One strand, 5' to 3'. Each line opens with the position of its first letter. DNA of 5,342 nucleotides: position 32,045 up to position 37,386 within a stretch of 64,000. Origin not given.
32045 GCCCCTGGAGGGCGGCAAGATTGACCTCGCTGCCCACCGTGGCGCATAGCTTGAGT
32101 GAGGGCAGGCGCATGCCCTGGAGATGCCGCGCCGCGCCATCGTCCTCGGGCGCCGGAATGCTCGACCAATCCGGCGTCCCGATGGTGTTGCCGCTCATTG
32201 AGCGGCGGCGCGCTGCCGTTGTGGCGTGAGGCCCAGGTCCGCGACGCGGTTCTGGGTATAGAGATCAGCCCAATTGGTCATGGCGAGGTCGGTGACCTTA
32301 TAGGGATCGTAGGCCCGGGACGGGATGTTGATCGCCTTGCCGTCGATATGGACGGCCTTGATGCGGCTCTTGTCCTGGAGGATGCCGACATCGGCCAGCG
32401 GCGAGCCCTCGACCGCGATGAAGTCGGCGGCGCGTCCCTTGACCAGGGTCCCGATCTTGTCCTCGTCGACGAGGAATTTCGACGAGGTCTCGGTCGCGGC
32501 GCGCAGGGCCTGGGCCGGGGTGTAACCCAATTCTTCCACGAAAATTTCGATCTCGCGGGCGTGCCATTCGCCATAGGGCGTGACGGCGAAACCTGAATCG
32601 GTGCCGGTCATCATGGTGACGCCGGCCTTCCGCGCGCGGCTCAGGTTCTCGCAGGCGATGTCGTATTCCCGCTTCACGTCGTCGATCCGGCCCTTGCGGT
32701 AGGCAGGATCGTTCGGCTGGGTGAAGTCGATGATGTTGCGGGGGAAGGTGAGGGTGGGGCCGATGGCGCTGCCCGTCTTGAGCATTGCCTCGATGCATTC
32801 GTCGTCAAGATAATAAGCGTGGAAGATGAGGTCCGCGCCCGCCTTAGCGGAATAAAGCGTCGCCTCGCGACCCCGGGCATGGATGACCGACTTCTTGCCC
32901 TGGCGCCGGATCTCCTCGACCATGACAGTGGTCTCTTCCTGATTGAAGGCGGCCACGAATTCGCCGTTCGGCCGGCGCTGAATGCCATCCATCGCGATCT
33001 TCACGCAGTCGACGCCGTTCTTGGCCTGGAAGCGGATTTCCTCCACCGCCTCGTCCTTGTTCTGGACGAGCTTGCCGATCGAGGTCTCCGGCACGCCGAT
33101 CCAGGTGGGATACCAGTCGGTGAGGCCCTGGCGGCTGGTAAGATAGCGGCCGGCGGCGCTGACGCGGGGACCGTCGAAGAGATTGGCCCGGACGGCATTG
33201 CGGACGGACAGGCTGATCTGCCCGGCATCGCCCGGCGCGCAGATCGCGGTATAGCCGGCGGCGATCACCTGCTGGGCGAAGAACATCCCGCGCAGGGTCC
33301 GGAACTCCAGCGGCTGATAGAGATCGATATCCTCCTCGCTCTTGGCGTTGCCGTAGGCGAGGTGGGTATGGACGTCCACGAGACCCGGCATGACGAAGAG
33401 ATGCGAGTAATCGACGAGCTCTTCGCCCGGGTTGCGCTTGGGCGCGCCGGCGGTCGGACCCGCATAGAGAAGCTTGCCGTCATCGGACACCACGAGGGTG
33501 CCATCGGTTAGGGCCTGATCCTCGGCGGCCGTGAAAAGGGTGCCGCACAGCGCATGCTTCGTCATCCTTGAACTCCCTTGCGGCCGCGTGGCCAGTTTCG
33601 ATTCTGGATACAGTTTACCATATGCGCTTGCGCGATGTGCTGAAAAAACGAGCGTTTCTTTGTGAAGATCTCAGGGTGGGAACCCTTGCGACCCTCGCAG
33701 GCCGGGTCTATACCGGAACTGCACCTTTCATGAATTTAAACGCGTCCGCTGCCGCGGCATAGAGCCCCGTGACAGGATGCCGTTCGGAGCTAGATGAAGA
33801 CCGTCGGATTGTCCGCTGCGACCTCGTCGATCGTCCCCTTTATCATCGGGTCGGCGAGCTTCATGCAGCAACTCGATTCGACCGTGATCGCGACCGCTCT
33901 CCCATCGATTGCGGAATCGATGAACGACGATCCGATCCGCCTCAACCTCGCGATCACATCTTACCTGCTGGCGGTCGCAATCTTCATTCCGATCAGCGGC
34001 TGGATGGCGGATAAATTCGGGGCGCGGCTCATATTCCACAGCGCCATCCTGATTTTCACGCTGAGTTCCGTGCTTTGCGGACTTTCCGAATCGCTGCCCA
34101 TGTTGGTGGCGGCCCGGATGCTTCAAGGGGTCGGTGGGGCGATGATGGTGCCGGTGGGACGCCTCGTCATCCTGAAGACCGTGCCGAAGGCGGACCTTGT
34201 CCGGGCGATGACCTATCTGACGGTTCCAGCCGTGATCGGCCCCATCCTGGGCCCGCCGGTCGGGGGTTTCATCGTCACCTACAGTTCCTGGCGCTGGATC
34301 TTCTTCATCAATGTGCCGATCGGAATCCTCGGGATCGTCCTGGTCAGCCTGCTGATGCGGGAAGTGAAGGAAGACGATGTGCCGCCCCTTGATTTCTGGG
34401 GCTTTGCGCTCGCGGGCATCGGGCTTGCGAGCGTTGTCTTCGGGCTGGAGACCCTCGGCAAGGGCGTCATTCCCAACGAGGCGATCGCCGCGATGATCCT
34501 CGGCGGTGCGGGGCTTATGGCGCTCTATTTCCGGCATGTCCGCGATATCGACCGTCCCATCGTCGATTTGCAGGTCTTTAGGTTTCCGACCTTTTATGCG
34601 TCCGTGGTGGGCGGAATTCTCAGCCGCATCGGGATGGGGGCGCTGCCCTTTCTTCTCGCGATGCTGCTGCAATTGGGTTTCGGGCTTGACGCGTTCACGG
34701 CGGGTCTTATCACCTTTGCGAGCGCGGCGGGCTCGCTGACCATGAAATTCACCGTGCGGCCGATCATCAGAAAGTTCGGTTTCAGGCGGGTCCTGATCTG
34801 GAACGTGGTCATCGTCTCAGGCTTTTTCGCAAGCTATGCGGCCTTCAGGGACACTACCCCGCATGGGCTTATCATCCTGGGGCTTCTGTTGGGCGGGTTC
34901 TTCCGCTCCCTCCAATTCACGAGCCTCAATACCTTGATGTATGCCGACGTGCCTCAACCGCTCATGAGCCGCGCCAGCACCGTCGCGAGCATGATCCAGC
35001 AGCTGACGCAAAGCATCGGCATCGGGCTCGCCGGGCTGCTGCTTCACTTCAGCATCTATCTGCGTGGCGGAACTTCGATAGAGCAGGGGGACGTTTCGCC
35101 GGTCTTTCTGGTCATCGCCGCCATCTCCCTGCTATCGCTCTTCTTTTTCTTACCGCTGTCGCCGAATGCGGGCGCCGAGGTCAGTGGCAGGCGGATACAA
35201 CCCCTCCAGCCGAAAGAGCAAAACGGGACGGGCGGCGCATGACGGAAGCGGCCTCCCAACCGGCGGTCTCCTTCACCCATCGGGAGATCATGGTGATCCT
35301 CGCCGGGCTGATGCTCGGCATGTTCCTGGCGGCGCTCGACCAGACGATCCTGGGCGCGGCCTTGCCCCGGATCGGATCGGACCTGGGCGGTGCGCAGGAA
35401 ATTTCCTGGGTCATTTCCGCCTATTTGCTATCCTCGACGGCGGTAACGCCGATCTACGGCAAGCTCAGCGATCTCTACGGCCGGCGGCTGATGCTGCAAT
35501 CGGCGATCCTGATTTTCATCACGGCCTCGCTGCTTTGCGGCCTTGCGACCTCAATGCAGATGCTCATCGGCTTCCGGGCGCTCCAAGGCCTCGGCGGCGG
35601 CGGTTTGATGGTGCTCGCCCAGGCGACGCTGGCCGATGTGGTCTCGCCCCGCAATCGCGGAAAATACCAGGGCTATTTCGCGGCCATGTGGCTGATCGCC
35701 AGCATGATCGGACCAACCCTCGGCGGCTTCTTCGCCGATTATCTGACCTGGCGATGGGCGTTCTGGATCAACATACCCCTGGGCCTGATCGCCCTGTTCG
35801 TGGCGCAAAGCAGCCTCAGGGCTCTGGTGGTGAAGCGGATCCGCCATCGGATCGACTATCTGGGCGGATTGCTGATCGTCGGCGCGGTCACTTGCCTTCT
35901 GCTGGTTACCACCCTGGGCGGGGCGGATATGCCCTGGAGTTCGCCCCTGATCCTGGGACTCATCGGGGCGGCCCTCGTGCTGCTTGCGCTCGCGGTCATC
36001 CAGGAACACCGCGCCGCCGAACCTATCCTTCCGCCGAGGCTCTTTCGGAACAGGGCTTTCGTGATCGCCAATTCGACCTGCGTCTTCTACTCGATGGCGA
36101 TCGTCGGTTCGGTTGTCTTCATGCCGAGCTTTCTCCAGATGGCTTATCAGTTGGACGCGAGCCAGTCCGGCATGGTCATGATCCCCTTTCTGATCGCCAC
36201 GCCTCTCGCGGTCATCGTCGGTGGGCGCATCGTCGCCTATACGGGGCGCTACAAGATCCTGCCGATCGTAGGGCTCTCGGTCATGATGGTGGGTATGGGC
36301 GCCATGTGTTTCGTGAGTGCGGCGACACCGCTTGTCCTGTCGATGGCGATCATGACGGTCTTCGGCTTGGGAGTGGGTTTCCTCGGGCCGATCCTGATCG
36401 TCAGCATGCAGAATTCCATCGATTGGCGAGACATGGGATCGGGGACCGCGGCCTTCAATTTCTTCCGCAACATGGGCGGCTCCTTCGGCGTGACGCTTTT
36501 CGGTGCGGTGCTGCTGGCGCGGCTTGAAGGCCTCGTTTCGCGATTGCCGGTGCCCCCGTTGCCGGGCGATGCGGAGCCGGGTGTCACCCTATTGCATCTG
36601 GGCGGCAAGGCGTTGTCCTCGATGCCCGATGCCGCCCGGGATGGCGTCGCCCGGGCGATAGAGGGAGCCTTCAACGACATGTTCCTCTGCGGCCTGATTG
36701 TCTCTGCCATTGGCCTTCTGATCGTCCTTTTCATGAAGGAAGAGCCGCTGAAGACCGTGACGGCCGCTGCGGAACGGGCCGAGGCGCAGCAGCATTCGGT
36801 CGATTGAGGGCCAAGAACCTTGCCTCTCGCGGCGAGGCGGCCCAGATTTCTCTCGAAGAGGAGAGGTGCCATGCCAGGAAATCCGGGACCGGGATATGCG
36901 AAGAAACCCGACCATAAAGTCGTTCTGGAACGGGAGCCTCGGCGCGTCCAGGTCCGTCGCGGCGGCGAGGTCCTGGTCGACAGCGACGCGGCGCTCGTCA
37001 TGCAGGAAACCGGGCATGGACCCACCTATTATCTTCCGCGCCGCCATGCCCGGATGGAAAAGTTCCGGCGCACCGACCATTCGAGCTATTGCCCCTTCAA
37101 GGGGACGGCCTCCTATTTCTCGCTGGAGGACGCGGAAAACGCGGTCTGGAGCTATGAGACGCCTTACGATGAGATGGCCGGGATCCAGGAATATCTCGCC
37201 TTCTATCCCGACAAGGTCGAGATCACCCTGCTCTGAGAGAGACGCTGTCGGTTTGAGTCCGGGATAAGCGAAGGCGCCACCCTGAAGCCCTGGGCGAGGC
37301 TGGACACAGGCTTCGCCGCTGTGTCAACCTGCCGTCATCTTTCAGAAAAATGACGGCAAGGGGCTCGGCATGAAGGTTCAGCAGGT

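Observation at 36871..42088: Orphan methylaspartate ammonia-lyase homolog in a DUF427 / SBP / FMN-oxidase / methyltransferase cluster, with altered amine-pocket residues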

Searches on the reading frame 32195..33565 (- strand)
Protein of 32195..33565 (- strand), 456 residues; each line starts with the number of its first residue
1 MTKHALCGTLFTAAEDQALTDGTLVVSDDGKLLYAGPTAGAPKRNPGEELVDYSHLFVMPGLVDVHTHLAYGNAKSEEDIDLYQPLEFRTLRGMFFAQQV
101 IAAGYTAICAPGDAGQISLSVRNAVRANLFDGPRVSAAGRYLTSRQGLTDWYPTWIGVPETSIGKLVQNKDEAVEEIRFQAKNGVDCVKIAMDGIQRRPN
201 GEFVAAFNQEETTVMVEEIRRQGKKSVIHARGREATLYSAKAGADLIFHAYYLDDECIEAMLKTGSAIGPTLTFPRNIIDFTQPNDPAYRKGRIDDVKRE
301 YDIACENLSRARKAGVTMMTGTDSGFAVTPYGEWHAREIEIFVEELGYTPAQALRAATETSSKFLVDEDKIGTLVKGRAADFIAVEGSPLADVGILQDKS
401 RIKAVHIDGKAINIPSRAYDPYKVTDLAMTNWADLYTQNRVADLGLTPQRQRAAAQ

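Call 3: search_protein_families(library=pfam, proteins=[window:32195-33565:-])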
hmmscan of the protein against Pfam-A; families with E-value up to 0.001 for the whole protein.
window:32195-33565:- (456 aa): 2 families
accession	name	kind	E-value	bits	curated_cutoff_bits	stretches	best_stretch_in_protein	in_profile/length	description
PF01979.26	Amidohydro_1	-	2.3e-24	86.8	25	1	57-411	1-344/345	Amidohydrolase family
PF07969.17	Amidohydro_3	-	6.7e-14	52.7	29.7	1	181-390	226-449/472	Amidohydrolase family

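Call 4: search_protein_families(library=ncbifam, proteins=[window:32195-33565:-])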
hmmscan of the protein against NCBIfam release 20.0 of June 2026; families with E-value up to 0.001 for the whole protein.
window:32195-33565:- (456 aa): 13 families
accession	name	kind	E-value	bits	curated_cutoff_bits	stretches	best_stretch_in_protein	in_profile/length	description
NF051886.1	XaaProDiPepCaul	equivalog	2.1e-54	185.1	500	1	17-399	14-387/398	Xaa-Pro dipeptidase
TIGR01224.1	hutI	equivalog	7.5e-12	44.7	298.15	1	21-78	3-58/377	imidazolonepropionase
NF006056.0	PRK08204.1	subfamily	1.8e-09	36.9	391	1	341-388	335-382/449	hypothetical protein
NF006679.0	PRK09228.1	subfamily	3.9e-09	35.8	351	1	17-69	27-79/433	guanine deaminase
TIGR02967.1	guan_deamin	equivalog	1.1e-08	34.5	375.4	1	19-72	4-57/401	guanine deaminase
NF006549.0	PRK09045.1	equivalog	1.4e-08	33.8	540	0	14-70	22-77/444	TRZ/ATZ family hydrolase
NF005211.0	PRK06687.1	equivalog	1.9e-08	33.5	703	1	19-73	19-71/419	TRZ/ATZ family protein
NF006055.0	PRK08203.1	equivalog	1.2e-07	30.6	532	0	12-70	16-72/455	8-oxoguanine deaminase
NF009060.0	PRK12394.1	equivalog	1.1e-05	24.5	442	0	49-83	45-79/381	metallo-dependent hydrolase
NF006689.0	PRK09237.1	equivalog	1.4e-05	23.8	371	1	43-75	40-72/383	amidohydrolase/deacetylase family metallohydrolase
NF004636.0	PRK05985.1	subfamily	0.00021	20.2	408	0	28-69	23-61/398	amidohydrolase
NF005540.0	PRK07203.1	equivalog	0.00026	19.8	444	0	8-70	7-69/444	putative aminohydrolase SsnA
NF006681.0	PRK09229.1-2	equivalog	0.00027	19.8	362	0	310-396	309-397/451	formimidoylglutamate deiminase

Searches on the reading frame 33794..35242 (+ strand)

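Call 3: search_protein_families(library=pfam, proteins=[window:33794-35242:+])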
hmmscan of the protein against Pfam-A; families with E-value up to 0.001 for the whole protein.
window:33794-35242:+ (482 aa): 3 families
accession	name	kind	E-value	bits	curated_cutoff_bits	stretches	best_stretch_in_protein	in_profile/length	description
PF07690.21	MFS_1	-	5.2e-49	167.5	33.4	2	20-245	3-222/347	Major Facilitator Superfamily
PF05977.19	MFS_3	-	3.3e-06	26.3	27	1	50-208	47-210/524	Transmembrane secretion effector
PF06609.19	TRI12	-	9.9e-05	21.4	23.2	1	32-286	63-327/599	Fungal trichothecene efflux pump (TRI12)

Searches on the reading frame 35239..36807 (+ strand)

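Call 3: search_protein_families(library=pfam, proteins=[window:35239-36807:+])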
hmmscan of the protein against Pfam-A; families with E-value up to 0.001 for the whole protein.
window:35239-36807:+ (522 aa): 4 families
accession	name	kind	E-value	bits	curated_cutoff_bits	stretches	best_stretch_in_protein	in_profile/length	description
PF07690.21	MFS_1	-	5.3e-51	174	33.4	1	24-417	1-346/347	Major Facilitator Superfamily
PF00083.30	Sugar_tr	-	8.7e-14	51.7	22.3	1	54-187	47-186/452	Sugar (and other) transporter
PF06609.19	TRI12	-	1.1e-11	44.4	23.2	1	2-296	27-335/599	Fungal trichothecene efflux pump (TRI12)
PF03137.26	OATP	-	5.3e-07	28.8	25.8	1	267-359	288-380/545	Organic Anion Transporter Polypeptide (OATP) family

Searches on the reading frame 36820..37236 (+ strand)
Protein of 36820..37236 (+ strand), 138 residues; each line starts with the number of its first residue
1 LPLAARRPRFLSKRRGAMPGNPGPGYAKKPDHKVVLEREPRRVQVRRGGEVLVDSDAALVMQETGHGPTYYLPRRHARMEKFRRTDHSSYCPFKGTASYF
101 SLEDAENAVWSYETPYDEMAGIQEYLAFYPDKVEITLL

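Call 3: search_protein_families(library=pfam, proteins=[window:36820-37236:+])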
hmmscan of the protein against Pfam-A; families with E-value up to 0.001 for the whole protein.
window:36820-37236:+ (138 aa): 1 family
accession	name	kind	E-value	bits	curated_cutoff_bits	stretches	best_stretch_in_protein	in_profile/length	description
PF04248.19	NTP_transf_9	-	2e-29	101.7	22.1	1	43-131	1-93/93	Domain of unknown function (DUF427)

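Call 4: search_protein_families(library=ncbifam, proteins=[window:36820-37236:+])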
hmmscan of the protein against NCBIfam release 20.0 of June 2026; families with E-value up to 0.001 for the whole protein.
window:36820-37236:+ (138 aa): 0 families

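Call 46: search_solved_structures(query=window:36820-37236:+, max_evalue=0.001)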
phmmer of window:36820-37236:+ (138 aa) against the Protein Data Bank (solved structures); distinct sequences matched with E-value up to 0.001: 1.
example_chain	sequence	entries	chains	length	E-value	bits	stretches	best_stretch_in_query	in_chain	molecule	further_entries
3djm_A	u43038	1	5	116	3.7e-13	53.1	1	40-134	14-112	Uncharacterized Protein DUF427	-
